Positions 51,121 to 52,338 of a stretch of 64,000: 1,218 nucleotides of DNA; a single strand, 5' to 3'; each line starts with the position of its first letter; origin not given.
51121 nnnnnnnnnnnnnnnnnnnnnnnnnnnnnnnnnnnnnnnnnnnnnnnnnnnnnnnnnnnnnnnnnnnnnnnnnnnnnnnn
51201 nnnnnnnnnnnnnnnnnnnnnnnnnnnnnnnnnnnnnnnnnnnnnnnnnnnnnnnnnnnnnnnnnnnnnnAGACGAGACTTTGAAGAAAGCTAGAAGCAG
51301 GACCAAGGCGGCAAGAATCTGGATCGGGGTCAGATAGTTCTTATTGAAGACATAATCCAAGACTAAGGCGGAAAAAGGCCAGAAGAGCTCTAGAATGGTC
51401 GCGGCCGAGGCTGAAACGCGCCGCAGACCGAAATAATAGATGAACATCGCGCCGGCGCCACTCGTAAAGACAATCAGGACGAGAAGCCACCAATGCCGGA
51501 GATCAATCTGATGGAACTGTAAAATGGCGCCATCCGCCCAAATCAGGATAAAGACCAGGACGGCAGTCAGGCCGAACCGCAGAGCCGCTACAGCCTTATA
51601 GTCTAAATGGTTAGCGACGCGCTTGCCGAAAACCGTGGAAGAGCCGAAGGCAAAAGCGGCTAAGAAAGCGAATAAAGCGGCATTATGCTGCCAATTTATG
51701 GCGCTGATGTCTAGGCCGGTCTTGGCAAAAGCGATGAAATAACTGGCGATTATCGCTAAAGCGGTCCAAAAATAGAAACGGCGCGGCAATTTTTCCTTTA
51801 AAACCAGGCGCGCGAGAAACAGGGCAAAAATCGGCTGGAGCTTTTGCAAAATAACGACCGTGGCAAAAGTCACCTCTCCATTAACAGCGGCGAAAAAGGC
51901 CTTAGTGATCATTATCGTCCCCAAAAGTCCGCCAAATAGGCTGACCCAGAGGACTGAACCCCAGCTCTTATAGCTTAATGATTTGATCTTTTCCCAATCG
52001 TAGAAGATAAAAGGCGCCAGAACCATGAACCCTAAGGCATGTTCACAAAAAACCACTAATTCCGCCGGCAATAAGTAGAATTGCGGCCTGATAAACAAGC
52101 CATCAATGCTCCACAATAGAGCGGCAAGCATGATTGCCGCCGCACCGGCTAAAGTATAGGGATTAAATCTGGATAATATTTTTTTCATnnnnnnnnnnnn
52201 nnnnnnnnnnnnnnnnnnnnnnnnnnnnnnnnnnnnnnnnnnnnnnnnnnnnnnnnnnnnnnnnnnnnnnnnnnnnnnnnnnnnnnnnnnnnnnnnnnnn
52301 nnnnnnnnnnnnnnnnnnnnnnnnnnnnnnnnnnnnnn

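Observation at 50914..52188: DMT (EamA) permease fused in-frame to a riboflavin kinase domain: possible import-coupled flavin trapping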

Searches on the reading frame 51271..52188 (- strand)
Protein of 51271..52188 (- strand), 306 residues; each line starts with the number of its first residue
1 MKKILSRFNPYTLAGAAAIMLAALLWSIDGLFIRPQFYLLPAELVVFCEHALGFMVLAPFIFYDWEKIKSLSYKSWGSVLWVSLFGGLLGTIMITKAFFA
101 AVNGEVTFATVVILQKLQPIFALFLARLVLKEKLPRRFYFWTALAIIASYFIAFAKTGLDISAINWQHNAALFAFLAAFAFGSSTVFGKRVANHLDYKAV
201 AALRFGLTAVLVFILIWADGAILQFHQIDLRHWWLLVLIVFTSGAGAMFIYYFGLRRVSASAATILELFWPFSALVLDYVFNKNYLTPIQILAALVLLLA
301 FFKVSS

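Call 40: search_protein_representatives(protein=window:51271-52188:-)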
Query: 306 residues. Proteins with E-value up to 0.001 (for the whole library): 1028; up to 1e-10: 530; up to 1e-30: 92. The best 150 are listed.
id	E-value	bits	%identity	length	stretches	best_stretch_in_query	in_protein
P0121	9.5e-111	386.9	62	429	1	13-304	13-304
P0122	3.0e-96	339.3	58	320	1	6-304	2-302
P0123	1.9e-90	320.3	56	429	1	12-305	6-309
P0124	7.7e-75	269.0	46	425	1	12-304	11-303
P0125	8.3e-75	268.9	50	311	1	5-304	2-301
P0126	7.3e-71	255.9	48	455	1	12-305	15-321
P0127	2.3e-69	251.0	48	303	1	15-305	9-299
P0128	3.3e-65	237.4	44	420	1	14-304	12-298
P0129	4.1e-62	227.2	42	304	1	9-305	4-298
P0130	7.7e-59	216.5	40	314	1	11-304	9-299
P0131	2.0e-58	215.1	43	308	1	14-305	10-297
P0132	5.8e-57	210.3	42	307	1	18-305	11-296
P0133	1.4e-56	209.0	41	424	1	14-303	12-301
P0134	4.1e-56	207.5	65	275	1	153-304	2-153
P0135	7.6e-56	206.6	40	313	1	13-304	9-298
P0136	2.2e-51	192.0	40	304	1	16-299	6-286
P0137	2.9e-50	188.3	39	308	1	2-305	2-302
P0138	7.2e-50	187.0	37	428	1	14-300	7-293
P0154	8.8e-43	163.8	40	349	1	61-305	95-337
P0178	8.3e-37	144.1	38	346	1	5-282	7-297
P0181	4.8e-36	141.6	36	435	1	19-304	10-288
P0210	4.2e-31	125.4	39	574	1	18-304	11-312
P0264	1.8e-25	106.9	35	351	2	15-217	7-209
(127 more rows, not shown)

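Call 44: list_cluster_members(proteins=[P0122, P0125, P0127, P0129, P0130, P0131, P0132, P0135, P0136, P0137])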
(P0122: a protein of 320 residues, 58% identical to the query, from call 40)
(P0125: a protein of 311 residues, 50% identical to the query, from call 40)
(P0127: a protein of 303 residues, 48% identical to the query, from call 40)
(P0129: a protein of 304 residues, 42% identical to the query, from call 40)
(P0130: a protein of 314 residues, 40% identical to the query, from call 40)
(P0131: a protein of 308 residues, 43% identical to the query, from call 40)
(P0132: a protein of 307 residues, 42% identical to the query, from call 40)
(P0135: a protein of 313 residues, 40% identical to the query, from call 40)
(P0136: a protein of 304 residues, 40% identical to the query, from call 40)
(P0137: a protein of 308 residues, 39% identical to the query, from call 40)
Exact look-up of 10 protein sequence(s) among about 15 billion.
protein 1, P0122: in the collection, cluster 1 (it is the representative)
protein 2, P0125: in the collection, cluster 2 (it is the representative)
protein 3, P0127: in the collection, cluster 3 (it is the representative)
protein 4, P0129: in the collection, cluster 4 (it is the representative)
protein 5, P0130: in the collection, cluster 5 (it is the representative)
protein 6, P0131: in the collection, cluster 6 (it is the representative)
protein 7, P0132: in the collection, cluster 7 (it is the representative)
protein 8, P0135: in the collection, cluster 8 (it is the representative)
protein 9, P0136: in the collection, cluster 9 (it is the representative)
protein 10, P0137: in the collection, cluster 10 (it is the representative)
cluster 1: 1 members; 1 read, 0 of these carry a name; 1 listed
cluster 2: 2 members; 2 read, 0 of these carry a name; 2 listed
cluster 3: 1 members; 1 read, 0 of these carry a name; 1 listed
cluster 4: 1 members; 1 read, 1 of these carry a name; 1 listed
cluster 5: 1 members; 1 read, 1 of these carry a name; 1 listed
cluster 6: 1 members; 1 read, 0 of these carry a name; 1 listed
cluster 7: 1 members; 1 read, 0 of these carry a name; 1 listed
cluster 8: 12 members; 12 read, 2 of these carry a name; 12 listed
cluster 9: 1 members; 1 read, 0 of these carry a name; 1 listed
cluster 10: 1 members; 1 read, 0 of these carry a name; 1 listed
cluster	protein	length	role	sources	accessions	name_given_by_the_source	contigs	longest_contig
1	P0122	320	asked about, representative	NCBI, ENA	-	-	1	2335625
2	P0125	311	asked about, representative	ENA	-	-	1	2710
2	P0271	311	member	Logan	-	-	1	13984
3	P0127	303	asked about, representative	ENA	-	-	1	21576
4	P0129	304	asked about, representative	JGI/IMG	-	drug/metabolite transporter (DMT)-like permease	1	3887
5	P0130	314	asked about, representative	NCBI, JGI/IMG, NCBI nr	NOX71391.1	MAG: DMT family transporter [Candidatus Micrarchaeota archaeon] | DMT family transporter [Candidatus Micrarchaeota archaeon]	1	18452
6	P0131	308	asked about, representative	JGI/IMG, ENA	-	-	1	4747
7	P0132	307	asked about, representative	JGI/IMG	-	-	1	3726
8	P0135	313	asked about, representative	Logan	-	-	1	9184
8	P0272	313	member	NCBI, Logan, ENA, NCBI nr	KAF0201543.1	MAG: hypothetical protein FD170_2549 [Bacteroidetes bacterium] | MAG: hypothetical protein FD170_2549 [Bacteroidota bacterium]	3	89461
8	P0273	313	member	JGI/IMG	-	drug/metabolite transporter (DMT)-like permease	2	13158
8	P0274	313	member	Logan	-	-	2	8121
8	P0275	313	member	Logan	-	-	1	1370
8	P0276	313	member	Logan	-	-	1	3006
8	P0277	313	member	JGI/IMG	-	-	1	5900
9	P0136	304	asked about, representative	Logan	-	-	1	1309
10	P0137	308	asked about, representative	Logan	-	-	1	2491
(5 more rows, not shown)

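Call 45: find_encoding_contigs(protein=P0122, flank=10000, max_places=2)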
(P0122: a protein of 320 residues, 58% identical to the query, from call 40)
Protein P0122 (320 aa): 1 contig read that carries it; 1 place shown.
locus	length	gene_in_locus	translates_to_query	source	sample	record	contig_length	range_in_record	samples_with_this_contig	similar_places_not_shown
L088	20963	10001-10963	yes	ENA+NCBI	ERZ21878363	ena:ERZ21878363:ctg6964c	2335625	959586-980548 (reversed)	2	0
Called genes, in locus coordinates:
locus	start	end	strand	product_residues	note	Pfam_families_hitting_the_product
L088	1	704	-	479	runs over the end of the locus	PF02347:GDC-P (weak), PF00266:Aminotran_5 (weak), PF21478:GcvP2_C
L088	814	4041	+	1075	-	PF13860:FlgD_ig (faint), PF05547:Peptidase_M6, PF00801:PKD (faint), PF18911:PKD_4, PF17963:Big_9, PF18962:Por_Secre_tail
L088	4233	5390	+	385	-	PF00155:Aminotran_1_2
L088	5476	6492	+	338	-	PF00561:Abhydrolase_1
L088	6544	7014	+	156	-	PF08534:Redoxin, PF00578:AhpC-TSA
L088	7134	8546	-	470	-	PF11638:DnaA_N, PF00308:Bac_DnaA, PF01695:IstB_IS21, PF00004:AAA (weak), PF08299:Bac_DnaA_C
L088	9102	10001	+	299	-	-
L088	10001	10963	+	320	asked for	PF00892:EamA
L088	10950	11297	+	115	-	PF01050:MannoseP_isomer, PF07883:Cupin_2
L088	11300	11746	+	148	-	PF00717:Peptidase_S24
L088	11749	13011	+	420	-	PF00817:IMS, PF11798:IMS_HHH, PF11799:IMS_C, PF13438:DUF4113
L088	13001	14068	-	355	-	PF00730:HhH-GPD, PF00633:HHH (weak), PF14815:NUDIX_4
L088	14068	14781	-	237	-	PF01569:PAP2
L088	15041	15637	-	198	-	PF00702:Hydrolase, PF13419:HAD_2 (weak)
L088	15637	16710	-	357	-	PF01321:Creatinase_N, PF00557:Peptidase_M24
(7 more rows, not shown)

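Call 46: find_encoding_contigs(protein=P0272, flank=10000, max_places=2)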
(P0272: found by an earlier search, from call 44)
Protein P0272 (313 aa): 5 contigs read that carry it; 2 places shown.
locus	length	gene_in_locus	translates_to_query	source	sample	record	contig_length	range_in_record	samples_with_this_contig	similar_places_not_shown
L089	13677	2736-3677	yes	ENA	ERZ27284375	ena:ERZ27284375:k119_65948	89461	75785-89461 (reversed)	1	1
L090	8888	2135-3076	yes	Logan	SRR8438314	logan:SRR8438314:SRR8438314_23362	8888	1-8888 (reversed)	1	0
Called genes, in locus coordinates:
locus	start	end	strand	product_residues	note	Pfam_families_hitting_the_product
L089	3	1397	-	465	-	?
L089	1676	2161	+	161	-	PF07681:DoxX (weak)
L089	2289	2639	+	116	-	-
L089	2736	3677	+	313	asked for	PF00892:EamA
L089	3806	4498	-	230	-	PF00230:MIP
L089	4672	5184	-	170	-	-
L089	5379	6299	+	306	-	PF04015:DUF362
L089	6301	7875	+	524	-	PF12801:Fer4_5, PF12801:Fer4_5 (weak), PF13237:Fer4_10 (weak), PF12838:Fer4_7 (weak), PF13187:Fer4_9 (weak), PF12838:Fer4_7, PF13187:Fer4_9 (weak), PF00037:Fer4 (weak), +8 more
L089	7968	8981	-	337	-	PF01180:DHO_dh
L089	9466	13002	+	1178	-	PF01855:POR_N, PF17147:PFOR_II, PF01558:POR, PF10371:EKR, PF12838:Fer4_7, PF13183:Fer4_8 (weak), PF13237:Fer4_10 (weak), PF02775:TPP_enzyme_C, +6 more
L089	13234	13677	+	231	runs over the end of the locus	PF03767:Acid_phosphat_B, PF13344:Hydrolase_6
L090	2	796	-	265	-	?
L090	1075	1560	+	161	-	PF07681:DoxX (weak)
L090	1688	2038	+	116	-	-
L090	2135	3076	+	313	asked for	PF00892:EamA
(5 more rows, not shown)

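Call 52: search_protein_families(library=pfam, proteins=[P0138, P0210, P0154, P0178, P0264, P0126, P0181, P0122, P0130], max_evalue=0.01)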
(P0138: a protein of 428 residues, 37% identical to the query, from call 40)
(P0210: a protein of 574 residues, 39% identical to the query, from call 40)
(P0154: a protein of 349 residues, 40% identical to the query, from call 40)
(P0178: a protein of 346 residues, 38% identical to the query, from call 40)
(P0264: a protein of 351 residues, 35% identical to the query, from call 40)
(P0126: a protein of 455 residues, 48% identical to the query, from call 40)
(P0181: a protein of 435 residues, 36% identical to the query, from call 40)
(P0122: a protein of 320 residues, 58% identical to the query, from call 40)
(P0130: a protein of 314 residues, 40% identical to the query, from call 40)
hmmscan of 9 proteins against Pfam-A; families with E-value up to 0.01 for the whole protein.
P0138 (428 aa): 2 families
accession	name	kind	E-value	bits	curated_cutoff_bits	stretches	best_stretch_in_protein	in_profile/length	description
PF00892.27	EamA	-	6.5e-33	114.3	28.2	2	163-298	3-134/135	EamA-like transporter family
PF01982.22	CTP-dep_RFKase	-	3.3e-29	101.7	25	1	315-425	3-121/121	Domain of unknown function DUF120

P0210 (574 aa): 4 families
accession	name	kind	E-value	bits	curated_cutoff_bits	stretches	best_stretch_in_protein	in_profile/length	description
PF00892.27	EamA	-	3.2e-31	108.8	28.2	2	178-310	3-131/135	EamA-like transporter family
PF12710.13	HAD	-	7.2e-15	56.3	27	1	332-518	1-189/189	haloacid dehalogenase-like hydrolase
PF00702.32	Hydrolase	-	1.6e-09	38.9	26.4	1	330-521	2-191/191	haloacid dehalogenase-like hydrolase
PF08282.18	Hydrolase_3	-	1.4e-05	25.4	20.9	1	500-538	202-240/255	haloacid dehalogenase-like hydrolase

P0154 (349 aa): 1 family
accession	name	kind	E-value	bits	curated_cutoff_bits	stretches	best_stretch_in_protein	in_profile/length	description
PF00892.27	EamA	-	3.9e-24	85.9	28.2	2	202-334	3-131/135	EamA-like transporter family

P0178 (346 aa): 1 family
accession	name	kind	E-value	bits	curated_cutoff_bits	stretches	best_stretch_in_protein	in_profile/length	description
PF00892.27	EamA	-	7.1e-28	98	28.2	2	17-153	3-134/135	EamA-like transporter family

P0264 (351 aa): 1 family
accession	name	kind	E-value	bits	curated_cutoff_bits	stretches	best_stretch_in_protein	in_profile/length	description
PF00892.27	EamA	-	1.8e-25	90.2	28.2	3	7-145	3-133/135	EamA-like transporter family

P0126 (455 aa): 2 families
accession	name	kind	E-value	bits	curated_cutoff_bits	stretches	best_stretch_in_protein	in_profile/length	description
PF00892.27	EamA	-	4.7e-24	85.6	28.2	2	187-318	4-131/135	EamA-like transporter family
PF01687.23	Flavokinase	-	1.9e-16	60.8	19.6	1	331-453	6-119/124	Riboflavin kinase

P0181 (435 aa): 2 families
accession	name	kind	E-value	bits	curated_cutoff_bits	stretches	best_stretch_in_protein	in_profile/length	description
PF00892.27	EamA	-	3.8e-35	121.5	28.2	2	8-139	5-134/135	EamA-like transporter family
PF01687.23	Flavokinase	-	6.2e-23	81.8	19.6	1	317-430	6-121/124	Riboflavin kinase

P0122 (320 aa): 2 families
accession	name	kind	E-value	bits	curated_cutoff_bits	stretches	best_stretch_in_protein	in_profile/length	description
PF00892.27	EamA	-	1e-28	100.7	28.2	2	168-303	3-134/135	EamA-like transporter family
PF04657.19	DMT_YdcZ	-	0.0016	19.2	24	1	43-128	35-115/140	Putative inner membrane exporter, YdcZ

P0130 (314 aa): 1 family
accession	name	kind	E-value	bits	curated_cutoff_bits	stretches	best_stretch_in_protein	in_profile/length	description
PF00892.27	EamA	-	2.3e-31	109.3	28.2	2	167-300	5-134/135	EamA-like transporter family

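Call 54: find_homologous_proteins(query=P0138, max_evalue=1e-10)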
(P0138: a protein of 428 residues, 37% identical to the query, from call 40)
Query P0138 (428 aa): 944 proteins with E <= 1e-10 among 8000 candidates; the best 120 are listed.
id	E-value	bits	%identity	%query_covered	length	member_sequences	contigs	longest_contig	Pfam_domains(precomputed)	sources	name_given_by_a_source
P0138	2.4e-276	934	100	100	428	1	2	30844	PF00892.27,PF01982.23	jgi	jgi:drug/metabolite transporter (DMT)-like permease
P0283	6.5e-123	429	49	100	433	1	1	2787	PF00892.27,PF01982.23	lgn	-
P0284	1.9e-114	401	47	98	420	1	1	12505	PF00892.27,PF01982.23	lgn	-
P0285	1.4e-112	395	48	95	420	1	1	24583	PF00892.27,PF01982.23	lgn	-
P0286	3.0e-98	348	55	71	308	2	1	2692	PF00892.27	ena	-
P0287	6.1e-98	347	60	69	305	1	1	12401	PF00892.27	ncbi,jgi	-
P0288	2.5e-94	335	56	66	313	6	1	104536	PF00892.27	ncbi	ncbi:MAG: EamA family transporter [Candidatus Aenigmatarchaeota archaeon]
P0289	3.0e-93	331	57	67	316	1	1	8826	PF00892.27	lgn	-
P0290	6.9e-91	323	53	69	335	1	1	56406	PF00892.27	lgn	-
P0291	1.5e-90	322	55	69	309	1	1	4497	PF00892.27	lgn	-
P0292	2.4e-90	322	56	66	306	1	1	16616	PF00892.27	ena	-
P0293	5.9e-90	320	56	66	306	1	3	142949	PF00892.27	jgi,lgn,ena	jgi:drug/metabolite transporter (DMT)-like permease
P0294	1.0e-89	319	56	66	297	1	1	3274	PF00892.27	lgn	-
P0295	3.1e-89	318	54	66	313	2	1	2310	PF00892.27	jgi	-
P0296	3.1e-89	318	52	70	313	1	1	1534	PF00892.27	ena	-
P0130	4.0e-83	298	52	66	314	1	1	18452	PF00892.27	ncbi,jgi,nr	ncbi:MAG: DMT family transporter [Candidatus Micrarchaeota archaeon]|nr:DMT family transporter [Cand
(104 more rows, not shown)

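Call 55: find_encoding_contigs(protein=P0138, flank=10000, max_places=2)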
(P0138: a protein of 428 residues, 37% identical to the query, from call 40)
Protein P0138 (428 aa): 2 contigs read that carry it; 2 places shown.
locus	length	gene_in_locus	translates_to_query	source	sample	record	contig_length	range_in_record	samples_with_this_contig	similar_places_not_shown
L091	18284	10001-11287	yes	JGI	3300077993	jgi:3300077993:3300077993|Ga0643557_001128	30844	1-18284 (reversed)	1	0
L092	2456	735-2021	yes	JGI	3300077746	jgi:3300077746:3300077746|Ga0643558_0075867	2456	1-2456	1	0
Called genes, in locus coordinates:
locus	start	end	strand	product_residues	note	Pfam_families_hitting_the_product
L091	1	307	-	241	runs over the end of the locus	PF14382:ECR1_N (weak), PF22625:ECR1_N_2, PF21266:S1_RRP4 (weak), PF00013:KH_1 (weak), PF15985:KH_6 (weak)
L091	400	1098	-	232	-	PF01172:SBDS_N, PF09377:SBDS_domain_II, PF20268:SBDS_C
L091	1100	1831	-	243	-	PF10584:Proteasome_A_N, PF00227:Proteasome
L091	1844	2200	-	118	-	PF01900:RNase_P_Rpp14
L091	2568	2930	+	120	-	PF01797:Y1_Tnp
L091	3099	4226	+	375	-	PF02274:ADI, PF19420:DDAH_eukar (faint)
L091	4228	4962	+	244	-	-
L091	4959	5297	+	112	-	-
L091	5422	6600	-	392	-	PF00206:Lyase_1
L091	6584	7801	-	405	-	PF00764:Arginosuc_synth, PF20979:Arginosuc_syn_C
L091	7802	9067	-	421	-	PF00696:AA_kinase, PF04768:NAT, PF13673:Acetyltransf_10 (weak)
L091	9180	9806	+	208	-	-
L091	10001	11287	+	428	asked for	PF00892:EamA, PF01982:CTP-dep_RFKase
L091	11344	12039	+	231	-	-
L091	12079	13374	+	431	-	-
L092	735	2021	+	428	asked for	PF00892:EamA, PF01982:CTP-dep_RFKase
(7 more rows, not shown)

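Call 56: find_encoding_contigs(protein=P0285, flank=10000, max_places=2)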
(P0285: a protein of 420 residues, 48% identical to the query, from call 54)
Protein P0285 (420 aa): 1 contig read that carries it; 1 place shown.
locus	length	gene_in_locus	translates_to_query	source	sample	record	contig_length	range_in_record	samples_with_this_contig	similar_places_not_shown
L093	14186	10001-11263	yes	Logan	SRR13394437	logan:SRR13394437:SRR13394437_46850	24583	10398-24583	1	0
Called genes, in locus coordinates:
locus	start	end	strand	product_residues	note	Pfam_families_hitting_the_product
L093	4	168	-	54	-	-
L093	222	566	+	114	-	PF02261:Asp_decarbox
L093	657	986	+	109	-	-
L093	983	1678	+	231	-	PF06745:ATPase, PF13481:AAA_25, PF23442:DUF7125 (weak)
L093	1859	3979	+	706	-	PF01073:3Beta_HSD, PF01370:Epimerase, PF02719:Polysacc_synt_2 (weak), PF04321:RmlD_sub_bind, PF07993:NAD_binding_4, PF13460:NAD_binding_10, PF16363:GDP_Man_Dehyd, PF09924:LPG_synthase_C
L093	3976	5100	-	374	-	PF02830:V4R (weak)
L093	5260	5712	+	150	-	PF00583:Acetyltransf_1, PF13673:Acetyltransf_10, PF13508:Acetyltransf_7, PF13527:Acetyltransf_9, PF14542:Acetyltransf_CG (weak)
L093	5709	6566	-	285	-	PF01545:Cation_efflux, PF16916:ZT_dimer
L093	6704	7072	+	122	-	PF03692:CxxCxxCC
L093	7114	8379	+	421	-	PF02308:MgtC, PF13194:DUF4010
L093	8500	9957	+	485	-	-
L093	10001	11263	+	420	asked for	PF00892:EamA, PF01982:CTP-dep_RFKase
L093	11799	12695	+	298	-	PF11611:DUF4352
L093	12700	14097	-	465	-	PF04471:Mrr_cat, PF22722:NA-iREase1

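Call 60: find_related_loci(query=A2, collection=metagenome_contigs, flank=8000)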
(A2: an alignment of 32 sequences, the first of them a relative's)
Query A2 (305 aa) in metagenome_contigs; peptide patterns used: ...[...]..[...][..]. (x = any residue, [..] = any of these).
600 stretches matched a pattern (row limit reached: there are more); 569 encode a relative of the query (tblastn E <= 1e-3); the best 80 are kept; 80 distinct loci.
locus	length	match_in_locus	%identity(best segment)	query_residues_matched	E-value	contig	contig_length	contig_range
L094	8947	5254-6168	68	1-305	9e-138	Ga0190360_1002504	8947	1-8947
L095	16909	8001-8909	67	1-303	5e-132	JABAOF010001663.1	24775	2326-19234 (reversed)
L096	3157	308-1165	66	2-288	4e-127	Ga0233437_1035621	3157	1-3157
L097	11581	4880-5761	60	11-304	2e-114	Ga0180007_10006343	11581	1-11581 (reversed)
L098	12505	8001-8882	65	10-305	2e-113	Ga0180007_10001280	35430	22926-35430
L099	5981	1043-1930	58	9-301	1e-106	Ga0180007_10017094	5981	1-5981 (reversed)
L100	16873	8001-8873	59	4-298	8e-101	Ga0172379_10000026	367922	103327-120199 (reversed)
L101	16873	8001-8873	58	4-298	5e-99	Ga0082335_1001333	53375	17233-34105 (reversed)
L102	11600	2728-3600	61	4-298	9e-99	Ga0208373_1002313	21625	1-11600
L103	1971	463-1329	53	10-298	5e-102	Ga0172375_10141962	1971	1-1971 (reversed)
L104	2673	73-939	52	10-298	9e-100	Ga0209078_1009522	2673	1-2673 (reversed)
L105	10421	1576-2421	55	20-298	2e-94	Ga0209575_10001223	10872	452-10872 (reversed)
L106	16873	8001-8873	56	13-305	6e-94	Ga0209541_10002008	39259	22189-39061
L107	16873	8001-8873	56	13-305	6e-94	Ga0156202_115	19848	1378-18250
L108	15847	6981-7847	53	15-303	1e-93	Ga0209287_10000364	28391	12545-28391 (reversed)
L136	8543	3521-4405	50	9-304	3e-83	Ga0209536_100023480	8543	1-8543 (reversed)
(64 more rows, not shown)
